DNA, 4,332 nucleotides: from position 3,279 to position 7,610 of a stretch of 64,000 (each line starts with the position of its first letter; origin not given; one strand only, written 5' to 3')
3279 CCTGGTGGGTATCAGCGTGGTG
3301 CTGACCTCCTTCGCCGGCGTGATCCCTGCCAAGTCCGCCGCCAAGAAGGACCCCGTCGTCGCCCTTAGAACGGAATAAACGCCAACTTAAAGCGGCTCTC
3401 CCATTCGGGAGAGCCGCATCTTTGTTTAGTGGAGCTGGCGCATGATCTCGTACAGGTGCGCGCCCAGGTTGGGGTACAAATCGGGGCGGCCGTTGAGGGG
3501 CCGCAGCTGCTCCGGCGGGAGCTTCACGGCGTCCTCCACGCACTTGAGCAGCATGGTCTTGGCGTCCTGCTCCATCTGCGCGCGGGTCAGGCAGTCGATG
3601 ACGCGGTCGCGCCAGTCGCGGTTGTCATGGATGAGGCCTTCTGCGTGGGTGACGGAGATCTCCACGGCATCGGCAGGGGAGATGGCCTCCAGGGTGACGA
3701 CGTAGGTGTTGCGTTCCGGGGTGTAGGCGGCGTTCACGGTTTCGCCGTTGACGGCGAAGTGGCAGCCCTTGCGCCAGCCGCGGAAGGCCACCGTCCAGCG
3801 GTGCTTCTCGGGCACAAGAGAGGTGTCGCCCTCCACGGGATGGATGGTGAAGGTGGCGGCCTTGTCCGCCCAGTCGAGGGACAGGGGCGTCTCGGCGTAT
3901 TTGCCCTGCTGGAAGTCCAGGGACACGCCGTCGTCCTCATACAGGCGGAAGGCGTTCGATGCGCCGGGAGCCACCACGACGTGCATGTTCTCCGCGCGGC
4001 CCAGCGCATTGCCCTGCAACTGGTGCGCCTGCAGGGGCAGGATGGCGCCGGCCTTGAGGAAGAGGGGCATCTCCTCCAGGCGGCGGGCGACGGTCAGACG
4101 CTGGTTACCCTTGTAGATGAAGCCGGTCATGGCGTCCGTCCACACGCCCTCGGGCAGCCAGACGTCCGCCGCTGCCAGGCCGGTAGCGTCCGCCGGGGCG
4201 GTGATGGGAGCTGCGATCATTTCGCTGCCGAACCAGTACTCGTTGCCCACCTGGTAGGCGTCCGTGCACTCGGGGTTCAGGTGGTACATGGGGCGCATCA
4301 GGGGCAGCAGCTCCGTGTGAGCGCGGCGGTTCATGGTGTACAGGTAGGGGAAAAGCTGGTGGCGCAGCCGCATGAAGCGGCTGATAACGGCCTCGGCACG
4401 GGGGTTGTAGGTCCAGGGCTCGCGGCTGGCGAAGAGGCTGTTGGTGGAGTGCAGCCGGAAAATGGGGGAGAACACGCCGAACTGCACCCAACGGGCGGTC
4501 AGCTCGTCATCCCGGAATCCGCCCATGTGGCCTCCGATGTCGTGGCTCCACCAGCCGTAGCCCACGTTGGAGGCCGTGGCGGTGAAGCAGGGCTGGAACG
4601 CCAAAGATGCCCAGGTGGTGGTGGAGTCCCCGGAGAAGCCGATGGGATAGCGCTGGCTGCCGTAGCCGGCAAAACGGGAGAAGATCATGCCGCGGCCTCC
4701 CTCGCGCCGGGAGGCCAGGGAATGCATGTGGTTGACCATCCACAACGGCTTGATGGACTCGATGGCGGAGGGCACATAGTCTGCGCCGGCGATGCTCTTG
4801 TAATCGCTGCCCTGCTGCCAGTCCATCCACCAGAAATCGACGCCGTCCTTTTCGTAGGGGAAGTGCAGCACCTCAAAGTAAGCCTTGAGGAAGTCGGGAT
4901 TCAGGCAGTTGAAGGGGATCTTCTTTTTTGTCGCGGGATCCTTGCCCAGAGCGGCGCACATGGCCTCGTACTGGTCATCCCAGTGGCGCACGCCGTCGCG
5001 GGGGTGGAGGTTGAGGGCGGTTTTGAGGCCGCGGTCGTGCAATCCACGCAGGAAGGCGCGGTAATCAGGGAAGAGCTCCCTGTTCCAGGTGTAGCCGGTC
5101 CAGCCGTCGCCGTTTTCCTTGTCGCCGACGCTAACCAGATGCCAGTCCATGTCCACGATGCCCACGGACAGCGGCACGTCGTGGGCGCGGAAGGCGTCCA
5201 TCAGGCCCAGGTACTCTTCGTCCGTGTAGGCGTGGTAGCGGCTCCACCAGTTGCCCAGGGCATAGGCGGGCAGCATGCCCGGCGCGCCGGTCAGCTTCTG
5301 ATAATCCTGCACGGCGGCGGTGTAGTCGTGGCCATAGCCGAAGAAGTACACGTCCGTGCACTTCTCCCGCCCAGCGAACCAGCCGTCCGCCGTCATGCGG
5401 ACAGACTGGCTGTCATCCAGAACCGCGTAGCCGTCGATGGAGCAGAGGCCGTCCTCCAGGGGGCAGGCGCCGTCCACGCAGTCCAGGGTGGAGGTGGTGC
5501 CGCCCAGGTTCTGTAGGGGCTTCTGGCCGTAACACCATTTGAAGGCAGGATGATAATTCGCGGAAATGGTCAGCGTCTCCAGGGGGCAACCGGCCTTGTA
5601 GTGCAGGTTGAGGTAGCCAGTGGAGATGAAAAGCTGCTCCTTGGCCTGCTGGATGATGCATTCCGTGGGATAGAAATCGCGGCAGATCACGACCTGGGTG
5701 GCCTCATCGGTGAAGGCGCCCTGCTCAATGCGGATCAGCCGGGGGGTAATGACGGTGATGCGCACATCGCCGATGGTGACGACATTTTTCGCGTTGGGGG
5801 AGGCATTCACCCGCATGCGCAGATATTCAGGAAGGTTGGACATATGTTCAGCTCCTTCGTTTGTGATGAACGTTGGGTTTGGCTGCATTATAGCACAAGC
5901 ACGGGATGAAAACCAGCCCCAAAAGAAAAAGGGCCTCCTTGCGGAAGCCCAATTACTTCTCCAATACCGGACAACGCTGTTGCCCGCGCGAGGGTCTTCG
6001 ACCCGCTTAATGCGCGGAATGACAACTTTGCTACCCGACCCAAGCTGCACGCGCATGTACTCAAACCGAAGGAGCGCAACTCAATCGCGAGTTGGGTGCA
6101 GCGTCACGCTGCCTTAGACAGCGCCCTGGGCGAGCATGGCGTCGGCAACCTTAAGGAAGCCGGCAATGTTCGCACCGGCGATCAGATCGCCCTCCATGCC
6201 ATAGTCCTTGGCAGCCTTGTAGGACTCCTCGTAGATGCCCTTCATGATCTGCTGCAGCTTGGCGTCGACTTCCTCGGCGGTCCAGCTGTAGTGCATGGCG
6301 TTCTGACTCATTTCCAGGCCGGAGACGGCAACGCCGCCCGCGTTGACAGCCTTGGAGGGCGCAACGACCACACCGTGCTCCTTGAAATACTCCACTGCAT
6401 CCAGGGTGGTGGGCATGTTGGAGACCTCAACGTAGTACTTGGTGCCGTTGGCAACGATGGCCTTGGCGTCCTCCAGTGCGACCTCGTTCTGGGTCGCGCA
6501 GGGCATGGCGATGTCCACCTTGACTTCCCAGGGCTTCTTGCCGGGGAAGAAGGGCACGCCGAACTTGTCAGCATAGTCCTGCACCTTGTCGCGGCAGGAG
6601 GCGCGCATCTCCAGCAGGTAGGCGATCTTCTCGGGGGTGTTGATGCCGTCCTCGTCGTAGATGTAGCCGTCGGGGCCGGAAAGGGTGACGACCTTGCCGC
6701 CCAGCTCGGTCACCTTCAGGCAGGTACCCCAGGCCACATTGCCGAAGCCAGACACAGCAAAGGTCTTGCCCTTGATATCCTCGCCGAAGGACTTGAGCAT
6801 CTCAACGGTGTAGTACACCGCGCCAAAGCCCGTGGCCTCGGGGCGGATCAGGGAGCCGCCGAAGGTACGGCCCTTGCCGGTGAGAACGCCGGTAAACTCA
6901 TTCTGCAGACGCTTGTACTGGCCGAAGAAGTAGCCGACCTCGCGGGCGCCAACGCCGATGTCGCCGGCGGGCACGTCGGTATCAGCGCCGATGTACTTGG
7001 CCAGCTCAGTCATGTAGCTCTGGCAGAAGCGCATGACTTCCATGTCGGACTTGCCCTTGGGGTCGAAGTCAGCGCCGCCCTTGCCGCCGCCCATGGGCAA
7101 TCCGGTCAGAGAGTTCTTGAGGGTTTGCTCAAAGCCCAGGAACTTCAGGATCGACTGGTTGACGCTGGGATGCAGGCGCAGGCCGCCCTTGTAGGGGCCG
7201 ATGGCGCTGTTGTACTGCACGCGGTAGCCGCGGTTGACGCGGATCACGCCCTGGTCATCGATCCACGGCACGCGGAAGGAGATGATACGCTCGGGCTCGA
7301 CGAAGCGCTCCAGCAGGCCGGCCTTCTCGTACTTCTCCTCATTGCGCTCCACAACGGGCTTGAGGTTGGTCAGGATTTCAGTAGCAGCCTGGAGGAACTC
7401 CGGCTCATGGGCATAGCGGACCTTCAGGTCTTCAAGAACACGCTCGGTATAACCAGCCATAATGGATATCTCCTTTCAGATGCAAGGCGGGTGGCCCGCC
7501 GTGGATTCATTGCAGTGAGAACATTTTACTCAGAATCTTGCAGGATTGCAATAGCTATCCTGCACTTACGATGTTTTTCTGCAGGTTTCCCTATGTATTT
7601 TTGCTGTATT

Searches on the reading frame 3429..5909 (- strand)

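Call 71: search_protein_families(library=pfam, proteins=[window:3429-5909:-], max_evalue=0.00001)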
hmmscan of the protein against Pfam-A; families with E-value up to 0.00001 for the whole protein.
window:3429-5909:- (827 aa): 3 families
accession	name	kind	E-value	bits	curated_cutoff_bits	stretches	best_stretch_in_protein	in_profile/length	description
PF01055.32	Glyco_hydro_31_2nd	-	2.1e-62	211.8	23.5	1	210-526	1-328/328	Glycosyl hydrolases family 31 TIM-barrel domain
PF21365.3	Glyco_hydro_31_3rd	-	2e-17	63.9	24.4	1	536-624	3-87/87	Glycosyl hydrolase family 31 C-terminal domain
PF17137.9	DUF5110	-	3.7e-16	59.4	27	1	644-711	4-70/71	Domain of unknown function (DUF5110)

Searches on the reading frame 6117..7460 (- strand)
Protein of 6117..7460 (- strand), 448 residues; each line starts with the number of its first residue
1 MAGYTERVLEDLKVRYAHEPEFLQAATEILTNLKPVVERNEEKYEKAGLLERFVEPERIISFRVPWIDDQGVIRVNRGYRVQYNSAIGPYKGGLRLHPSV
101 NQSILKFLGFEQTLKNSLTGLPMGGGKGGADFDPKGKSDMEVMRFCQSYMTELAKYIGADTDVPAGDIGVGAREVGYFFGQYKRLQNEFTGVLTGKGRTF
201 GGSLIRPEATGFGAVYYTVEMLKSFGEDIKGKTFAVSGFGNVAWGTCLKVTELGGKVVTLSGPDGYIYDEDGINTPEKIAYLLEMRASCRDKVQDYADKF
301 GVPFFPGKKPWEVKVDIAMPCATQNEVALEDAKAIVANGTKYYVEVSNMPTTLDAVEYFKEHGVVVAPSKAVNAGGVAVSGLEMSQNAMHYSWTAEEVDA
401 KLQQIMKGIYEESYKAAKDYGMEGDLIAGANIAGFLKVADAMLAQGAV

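Call 71: search_protein_families(library=pfam, proteins=[window:6117-7460:-], max_evalue=0.00001)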
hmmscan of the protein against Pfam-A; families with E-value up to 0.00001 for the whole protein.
window:6117-7460:- (448 aa): 2 families
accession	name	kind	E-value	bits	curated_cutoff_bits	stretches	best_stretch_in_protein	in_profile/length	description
PF00208.27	ELFV_dehydrog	-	7.6e-87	291.4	23.4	1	201-446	1-241/241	Glutamate/Leucine/Phenylalanine/Valine dehydrogenase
PF02812.23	ELFV_dehydrog_N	-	1.7e-53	180.2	25.3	1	56-183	1-128/129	Glu/Leu/Phe/Val dehydrogenase, dimerisation domain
